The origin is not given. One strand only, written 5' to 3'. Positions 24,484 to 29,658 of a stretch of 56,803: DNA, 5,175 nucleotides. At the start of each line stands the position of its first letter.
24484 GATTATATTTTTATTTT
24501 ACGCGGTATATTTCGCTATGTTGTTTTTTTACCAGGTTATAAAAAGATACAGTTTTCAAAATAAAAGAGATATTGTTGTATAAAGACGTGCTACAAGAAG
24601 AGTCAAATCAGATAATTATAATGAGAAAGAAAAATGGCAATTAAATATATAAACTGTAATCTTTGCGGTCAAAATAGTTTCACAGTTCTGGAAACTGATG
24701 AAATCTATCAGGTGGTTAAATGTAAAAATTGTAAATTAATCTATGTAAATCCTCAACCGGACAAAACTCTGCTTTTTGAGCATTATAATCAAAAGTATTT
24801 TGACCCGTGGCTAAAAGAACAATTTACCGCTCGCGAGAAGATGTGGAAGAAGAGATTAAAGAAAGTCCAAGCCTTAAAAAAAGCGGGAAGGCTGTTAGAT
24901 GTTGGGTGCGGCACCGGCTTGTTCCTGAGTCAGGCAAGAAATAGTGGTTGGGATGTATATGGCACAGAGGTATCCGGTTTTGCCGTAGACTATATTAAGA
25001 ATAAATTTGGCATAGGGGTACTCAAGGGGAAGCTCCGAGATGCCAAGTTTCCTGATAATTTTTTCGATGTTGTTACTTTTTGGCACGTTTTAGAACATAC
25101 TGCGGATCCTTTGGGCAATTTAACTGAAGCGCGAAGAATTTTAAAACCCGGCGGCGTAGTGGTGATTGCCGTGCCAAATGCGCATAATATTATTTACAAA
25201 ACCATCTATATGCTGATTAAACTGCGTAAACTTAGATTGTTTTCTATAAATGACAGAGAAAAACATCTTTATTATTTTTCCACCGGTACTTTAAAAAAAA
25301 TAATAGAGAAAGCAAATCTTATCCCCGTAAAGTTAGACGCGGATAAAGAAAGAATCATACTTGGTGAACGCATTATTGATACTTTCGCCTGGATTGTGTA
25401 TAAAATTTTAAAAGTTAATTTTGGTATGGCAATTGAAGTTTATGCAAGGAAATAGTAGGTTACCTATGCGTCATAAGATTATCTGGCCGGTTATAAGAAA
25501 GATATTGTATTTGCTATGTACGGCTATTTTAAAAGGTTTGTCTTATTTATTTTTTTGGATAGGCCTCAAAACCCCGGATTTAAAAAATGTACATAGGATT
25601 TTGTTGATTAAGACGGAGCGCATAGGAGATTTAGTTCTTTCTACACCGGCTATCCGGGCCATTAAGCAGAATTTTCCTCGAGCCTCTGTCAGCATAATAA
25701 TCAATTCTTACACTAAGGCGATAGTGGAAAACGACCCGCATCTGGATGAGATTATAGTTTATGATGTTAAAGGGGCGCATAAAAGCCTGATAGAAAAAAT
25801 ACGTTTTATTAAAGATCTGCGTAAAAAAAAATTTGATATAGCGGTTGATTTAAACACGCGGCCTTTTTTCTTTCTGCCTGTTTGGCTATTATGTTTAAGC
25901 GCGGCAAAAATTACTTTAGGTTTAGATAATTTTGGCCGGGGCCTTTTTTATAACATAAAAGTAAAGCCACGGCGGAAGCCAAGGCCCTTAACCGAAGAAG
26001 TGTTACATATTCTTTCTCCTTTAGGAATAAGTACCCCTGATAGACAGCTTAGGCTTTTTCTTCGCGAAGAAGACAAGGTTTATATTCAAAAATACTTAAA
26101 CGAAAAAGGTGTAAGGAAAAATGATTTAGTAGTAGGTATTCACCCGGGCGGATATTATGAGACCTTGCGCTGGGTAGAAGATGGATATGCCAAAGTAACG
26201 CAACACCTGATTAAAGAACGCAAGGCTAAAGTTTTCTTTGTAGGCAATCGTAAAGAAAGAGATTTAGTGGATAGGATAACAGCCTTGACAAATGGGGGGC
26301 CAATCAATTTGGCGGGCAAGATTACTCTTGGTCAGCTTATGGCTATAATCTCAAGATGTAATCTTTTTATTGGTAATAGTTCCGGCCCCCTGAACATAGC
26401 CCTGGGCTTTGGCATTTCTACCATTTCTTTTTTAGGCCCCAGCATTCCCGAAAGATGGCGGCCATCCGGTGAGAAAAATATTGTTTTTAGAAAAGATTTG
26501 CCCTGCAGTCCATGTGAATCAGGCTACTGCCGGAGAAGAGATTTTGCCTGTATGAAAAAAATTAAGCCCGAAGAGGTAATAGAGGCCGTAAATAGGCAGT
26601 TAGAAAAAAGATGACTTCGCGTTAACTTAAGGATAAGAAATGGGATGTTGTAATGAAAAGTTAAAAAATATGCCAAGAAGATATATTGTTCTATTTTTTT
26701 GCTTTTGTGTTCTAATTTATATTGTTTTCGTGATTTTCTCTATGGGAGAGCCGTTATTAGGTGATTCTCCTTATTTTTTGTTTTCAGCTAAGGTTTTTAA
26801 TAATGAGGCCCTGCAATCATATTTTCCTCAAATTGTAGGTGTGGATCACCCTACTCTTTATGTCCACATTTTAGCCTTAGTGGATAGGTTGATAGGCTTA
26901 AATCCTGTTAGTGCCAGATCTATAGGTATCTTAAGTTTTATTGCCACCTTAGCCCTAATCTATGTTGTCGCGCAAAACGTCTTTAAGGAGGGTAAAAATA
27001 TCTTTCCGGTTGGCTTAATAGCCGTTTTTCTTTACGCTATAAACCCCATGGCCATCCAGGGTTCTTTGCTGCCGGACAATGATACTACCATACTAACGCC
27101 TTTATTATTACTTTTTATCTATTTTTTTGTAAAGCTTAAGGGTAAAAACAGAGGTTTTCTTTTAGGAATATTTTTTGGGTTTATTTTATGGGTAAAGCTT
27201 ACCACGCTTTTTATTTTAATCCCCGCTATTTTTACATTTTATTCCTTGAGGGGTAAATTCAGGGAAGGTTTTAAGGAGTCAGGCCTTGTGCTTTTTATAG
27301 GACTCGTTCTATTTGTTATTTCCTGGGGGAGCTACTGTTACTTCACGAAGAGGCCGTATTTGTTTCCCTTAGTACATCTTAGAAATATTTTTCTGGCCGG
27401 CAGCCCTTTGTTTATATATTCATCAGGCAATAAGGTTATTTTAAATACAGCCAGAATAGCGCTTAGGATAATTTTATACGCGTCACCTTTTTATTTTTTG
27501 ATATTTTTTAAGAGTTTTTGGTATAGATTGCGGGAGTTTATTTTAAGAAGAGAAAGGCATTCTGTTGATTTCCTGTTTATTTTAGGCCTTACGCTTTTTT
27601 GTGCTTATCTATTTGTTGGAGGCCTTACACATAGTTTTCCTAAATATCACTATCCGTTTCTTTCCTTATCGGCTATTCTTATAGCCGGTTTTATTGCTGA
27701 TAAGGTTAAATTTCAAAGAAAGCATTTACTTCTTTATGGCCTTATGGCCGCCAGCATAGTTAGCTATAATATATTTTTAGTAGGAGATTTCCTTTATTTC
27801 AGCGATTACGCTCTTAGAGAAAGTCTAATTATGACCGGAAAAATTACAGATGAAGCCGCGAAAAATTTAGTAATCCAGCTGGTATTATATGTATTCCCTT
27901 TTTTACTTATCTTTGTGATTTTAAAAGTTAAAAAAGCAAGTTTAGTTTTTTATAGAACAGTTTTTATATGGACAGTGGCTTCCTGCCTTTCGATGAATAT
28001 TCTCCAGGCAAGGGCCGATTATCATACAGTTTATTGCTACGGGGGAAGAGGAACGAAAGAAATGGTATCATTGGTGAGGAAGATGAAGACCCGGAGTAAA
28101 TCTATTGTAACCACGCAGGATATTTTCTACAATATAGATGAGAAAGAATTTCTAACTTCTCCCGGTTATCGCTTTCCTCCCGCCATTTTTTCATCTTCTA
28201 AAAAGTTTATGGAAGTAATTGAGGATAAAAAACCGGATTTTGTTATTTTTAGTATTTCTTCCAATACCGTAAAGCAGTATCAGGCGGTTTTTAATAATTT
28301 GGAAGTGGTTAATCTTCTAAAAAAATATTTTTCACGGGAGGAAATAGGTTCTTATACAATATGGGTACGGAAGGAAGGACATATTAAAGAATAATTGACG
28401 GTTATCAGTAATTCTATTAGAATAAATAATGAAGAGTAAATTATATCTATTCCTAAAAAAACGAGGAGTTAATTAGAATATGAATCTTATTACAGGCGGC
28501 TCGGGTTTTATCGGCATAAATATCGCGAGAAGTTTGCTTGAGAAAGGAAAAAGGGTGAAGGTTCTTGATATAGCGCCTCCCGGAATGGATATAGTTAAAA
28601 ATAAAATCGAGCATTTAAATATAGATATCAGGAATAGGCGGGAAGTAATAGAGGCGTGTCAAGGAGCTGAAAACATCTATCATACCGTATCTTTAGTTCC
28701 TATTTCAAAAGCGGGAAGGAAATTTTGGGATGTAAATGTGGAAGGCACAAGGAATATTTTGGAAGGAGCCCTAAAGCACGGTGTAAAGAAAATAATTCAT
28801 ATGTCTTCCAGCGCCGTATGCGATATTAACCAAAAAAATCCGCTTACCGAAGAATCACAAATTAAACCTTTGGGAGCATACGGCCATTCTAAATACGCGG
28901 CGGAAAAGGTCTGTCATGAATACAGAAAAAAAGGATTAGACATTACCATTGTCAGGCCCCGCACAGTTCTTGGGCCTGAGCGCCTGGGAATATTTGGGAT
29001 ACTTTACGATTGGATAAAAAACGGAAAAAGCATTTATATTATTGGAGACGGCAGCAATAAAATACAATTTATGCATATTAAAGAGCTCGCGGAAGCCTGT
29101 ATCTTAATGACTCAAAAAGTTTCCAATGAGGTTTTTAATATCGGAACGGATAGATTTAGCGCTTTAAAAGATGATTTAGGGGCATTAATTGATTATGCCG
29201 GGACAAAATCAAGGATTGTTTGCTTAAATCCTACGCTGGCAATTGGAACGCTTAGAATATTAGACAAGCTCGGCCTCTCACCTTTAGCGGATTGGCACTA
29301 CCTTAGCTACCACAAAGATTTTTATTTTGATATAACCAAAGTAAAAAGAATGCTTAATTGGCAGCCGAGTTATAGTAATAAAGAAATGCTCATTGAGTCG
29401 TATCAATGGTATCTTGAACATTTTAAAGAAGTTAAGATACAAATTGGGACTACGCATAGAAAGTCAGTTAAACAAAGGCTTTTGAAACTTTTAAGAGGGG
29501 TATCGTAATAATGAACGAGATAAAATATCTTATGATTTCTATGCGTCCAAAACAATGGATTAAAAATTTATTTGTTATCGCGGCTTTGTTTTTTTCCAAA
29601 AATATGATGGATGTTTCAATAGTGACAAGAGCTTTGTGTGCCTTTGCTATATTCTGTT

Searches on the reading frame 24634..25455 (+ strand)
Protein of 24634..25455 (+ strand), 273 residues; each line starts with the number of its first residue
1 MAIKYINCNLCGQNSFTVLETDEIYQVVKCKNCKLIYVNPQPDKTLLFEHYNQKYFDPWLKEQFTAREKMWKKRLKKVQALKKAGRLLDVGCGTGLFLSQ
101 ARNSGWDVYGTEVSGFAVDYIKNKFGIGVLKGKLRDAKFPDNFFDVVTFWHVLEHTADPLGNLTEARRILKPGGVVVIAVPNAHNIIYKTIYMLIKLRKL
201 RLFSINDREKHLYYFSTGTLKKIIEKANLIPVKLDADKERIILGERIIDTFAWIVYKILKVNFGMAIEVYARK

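Call 9: search_protein_families(library=pfam, proteins=[window:24634-25455:+], max_evalue=0.001)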
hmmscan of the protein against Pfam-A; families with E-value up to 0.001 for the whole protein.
window:24634-25455:+ (273 aa): 8 families
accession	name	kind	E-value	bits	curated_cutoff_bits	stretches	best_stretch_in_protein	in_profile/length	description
PF13489.12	Methyltransf_23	-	1.1e-26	93.9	27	1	71-229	9-159/164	Methyltransferase domain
PF08241.18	Methyltransf_11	-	9.3e-20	71.5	21.2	1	88-178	1-95/95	Methyltransferase domain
PF13649.12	Methyltransf_25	-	6.2e-15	56.1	27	1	88-174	2-97/97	Methyltransferase domain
PF08242.18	Methyltransf_12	-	9e-13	49.2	30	1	88-176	1-98/98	Methyltransferase domain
PF13847.12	Methyltransf_31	-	2.7e-12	47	27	1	82-184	2-115/145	Methyltransferase domain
PF01209.24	Ubie_methyltran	-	5.2e-10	39.5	20.1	1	68-193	32-167/233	ubiE/COQ5 methyltransferase family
PF07021.18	MetW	-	1.6e-07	31.6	21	1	78-183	7-112/193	Methionine biosynthesis protein MetW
PF05219.18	DREV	-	1.1e-05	25.1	26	1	77-180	88-188/265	DREV methyltransferase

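Call 39: search_protein_families(library=ncbifam, proteins=[window:24634-25455:+], max_evalue=0.001)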
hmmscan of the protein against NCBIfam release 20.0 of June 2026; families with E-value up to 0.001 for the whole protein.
window:24634-25455:+ (273 aa): 27 families (the best 25 are shown)
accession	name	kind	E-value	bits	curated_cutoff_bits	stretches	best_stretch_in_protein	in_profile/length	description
NF001243.0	PRK00216.1-4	equivalog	4.4e-12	45.8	235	1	66-195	30-169/237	demethylmenaquinone methyltransferase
NF001241.0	PRK00216.1-2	equivalog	3.8e-11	43.1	327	1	66-199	34-169/231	demethylmenaquinone methyltransferase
NF045667.1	MTase_DVU1556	equivalog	4.1e-11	42.7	155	1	74-178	13-119/213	DVU_1556 family methyltransferase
TIGR01934.1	MenG_MenH_UbiE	subfamily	7.3e-11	41.8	158.35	1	68-182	24-146/223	ubiquinone/menaquinone biosynthesis methyltransferase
NF001244.0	PRK00216.1-5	equivalog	1.3e-10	41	216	1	68-178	33-153/236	bifunctional demethylmenaquinone methyltransferase/2-methoxy-6-polyprenyl-1,4-benzoquinol methylase UbiE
TIGR01983.1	UbiG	equivalog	1.8e-10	40.6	102.95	1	79-188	46-161/228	bifunctional 2-polyprenyl-6-hydroxyphenol methylase/3-demethylubiquinol 3-O-methyltransferase UbiG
TIGR02752.1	MenG_heptapren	equivalog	1.4e-09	37.8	419.85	1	66-194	28-166/231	demethylmenaquinone methyltransferase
NF041255.1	mycofact_MftM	equivalog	3.5e-09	36.4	200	1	77-181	133-242/289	mycofactocin oligosaccharide methyltransferase MftM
NF043040.1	corrin_prot_MT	hypoth_equivalog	8.6e-09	35.1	180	1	79-195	36-165/216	corrinoid protein-associated methyltransferase CpaM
TIGR02072.1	BioC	equivalog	1.3e-06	28.4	184.95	1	78-186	27-140/244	malonyl-ACP O-methyltransferase BioC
NF052510.1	methyltran_MpqE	exception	3.6e-06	26.5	335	1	69-194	32-168/234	methyl-plastoquinone biosynthesis methyltransferase MpqE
TIGR02081.1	metW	equivalog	4.1e-06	26.5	189.5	1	80-182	10-111/194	methionine biosynthesis protein MetW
NF001240.0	PRK00216.1-1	equivalog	6.3e-06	25.4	378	1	69-178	49-168/251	bifunctional demethylmenaquinone methyltransferase/2-methoxy-6-polyprenyl-1,4-benzoquinol methylase UbiE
TIGR00452.1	TIGR00452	equivalog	6.8e-06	25.1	275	1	71-178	106-219/316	tRNA 5-methoxyuridine(34)/uridine 5-oxyacetic acid(34) synthase CmoB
NF047649.1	MTase_UXPK_star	exception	7e-06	25.3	460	1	85-179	79-182/283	methyltransferase/UXPK-star double selenoprotein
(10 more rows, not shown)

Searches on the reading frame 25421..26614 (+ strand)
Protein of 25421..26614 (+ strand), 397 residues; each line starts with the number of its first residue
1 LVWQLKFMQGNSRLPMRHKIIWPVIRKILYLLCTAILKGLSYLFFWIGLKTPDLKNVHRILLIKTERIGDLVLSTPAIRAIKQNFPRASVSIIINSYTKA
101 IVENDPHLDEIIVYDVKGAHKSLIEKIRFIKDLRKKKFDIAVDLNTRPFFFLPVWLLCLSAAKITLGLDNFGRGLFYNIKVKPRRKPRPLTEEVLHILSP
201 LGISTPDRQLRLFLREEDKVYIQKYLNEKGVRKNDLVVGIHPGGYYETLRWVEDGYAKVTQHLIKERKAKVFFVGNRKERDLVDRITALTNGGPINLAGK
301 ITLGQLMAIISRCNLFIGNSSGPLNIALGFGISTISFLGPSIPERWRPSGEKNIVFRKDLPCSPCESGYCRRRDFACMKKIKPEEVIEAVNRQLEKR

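Call 9: search_protein_families(library=pfam, proteins=[window:25421-26614:+], max_evalue=0.001)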
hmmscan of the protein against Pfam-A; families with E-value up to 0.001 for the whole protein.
window:25421-26614:+ (397 aa): 1 family
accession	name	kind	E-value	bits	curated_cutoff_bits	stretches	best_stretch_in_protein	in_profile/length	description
PF01075.23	Glyco_transf_9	-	1.2e-27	97.2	22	1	128-371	3-242/247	Glycosyltransferase family 9 (heptosyltransferase)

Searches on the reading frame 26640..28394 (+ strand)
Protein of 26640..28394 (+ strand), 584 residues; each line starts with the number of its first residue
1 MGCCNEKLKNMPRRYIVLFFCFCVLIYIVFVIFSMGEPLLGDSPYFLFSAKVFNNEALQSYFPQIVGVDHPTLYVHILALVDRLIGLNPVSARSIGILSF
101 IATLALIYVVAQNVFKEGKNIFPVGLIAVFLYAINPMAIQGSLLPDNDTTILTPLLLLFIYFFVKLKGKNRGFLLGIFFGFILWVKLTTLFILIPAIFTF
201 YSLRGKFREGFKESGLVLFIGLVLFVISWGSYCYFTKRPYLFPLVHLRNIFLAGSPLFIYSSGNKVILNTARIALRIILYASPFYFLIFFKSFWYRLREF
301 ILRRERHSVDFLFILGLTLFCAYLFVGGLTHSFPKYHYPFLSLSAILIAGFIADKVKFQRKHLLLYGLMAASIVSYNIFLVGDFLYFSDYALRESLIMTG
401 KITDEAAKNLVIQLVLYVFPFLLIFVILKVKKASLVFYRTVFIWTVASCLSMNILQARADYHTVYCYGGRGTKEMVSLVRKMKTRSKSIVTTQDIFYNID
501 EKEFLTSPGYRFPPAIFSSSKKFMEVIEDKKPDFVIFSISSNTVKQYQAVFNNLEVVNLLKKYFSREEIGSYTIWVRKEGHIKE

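Call 9: search_protein_families(library=pfam, proteins=[window:26640-28394:+], max_evalue=0.001)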
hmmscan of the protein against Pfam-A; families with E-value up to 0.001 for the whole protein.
window:26640-28394:+ (584 aa): 1 family
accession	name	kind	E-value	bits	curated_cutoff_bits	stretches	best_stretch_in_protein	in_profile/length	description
PF13231.12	PMT_2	-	1.3e-12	48.7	26.1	1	69-228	1-155/160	Dolichyl-phosphate-mannose-protein mannosyltransferase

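Call 39: search_protein_families(library=ncbifam, proteins=[window:26640-28394:+], max_evalue=0.001)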
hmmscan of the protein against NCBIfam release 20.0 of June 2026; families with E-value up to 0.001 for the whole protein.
window:26640-28394:+ (584 aa): 0 families

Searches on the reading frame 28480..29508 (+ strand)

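Call 9: search_protein_families(library=pfam, proteins=[window:28480-29508:+], max_evalue=0.001)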
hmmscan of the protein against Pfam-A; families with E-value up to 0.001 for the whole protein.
window:28480-29508:+ (342 aa): 8 families
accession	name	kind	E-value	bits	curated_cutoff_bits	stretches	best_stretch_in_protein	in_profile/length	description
PF01370.27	Epimerase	-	2.2e-42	145.6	20.9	1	3-222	2-240/240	NAD dependent epimerase/dehydratase family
PF01073.25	3Beta_HSD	-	4.7e-28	98.4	22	1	3-216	1-234/280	3-beta hydroxysteroid dehydrogenase/isomerase family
PF16363.11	GDP_Man_Dehyd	-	9.6e-28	98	27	1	3-304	1-329/332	GDP-mannose 4,6 dehydratase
PF07993.18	NAD_binding_4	-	2.3e-18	66.7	20.1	1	57-171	83-215/258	Male sterility protein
PF04321.23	RmlD_sub_bind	-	9.9e-15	54.8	27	1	3-214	4-200/287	RmlD substrate binding domain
PF13460.12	NAD_binding_10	-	2e-13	51.1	27.2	1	6-162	1-145/184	NAD(P)H-binding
PF02719.21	Polysacc_synt_2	-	9.7e-10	38.5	20.2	1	3-205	2-211/293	Polysaccharide biosynthesis protein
PF00106.31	adh_short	-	3.1e-05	24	26.6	1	3-112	4-111/195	short chain dehydrogenase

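Call 71: search_protein_families(library=ncbifam, proteins=[window:28480-29508:+], max_evalue=1e-10)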
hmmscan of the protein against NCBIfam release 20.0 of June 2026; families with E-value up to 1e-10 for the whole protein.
window:28480-29508:+ (342 aa): 13 families
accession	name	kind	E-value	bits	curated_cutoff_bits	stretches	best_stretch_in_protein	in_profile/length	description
TIGR03466.1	HpnA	hypoth_equivalog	1e-32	113.3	367.65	1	2-314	3-324/327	hopanoid-associated sugar epimerase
TIGR04180.1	EDH_00030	hypoth_equivalog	3.3e-26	92.1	475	1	3-248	2-264/297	NAD-dependent 4,6-dehydratase LegB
NF052578.1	StrlDmthSdmBMthl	equivalog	5.3e-26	92.1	600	1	2-256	3-261/328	sterol demethylase protein SdmB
TIGR01179.1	galE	equivalog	1e-25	90.3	262.3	1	3-166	3-179/332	UDP-glucose 4-epimerase GalE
NF042422.1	oxyalk_red_OleD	equivalog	2.5e-22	79.7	580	1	3-215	4-219/329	2-alkyl-3-oxoalkanoate reductase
TIGR01181.1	dTDP_gluc_dehyt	equivalog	4.1e-21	75.4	365.1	1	3-315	3-315/321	dTDP-glucose 4,6-dehydratase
TIGR01746.1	Thioester-redct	subfamily_domain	3.4e-20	72.6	213.35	1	63-215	89-251/371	thioester reductase domain-containing protein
NF042423.1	oxyalk_red_Shew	equivalog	3.7e-20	72.2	580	1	3-217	12-227/331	2-alkyl-3-oxoalkanoate reductase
TIGR02197.1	heptose_epim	equivalog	2.4e-14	53.2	274.6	1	3-148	2-152/316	ADP-glyceromanno-heptose 6-epimerase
NF043036.1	ErythonDh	equivalog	1.3e-13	50.9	325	1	3-159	4-175/321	D-erythronate dehydrogenase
NF007956.0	PRK10675.1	subfamily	8e-12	44.9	394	0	3-154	4-169/338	UDP-glucose 4-epimerase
TIGR01214.1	rmlD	equivalog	1.1e-11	44.3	224.05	1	3-167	3-154/285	dTDP-4-dehydrorhamnose reductase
NF047922.1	GDPFucSynFcl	equivalog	2.3e-11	43.7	500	0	81-166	76-167/308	GDP-L-fucose synthase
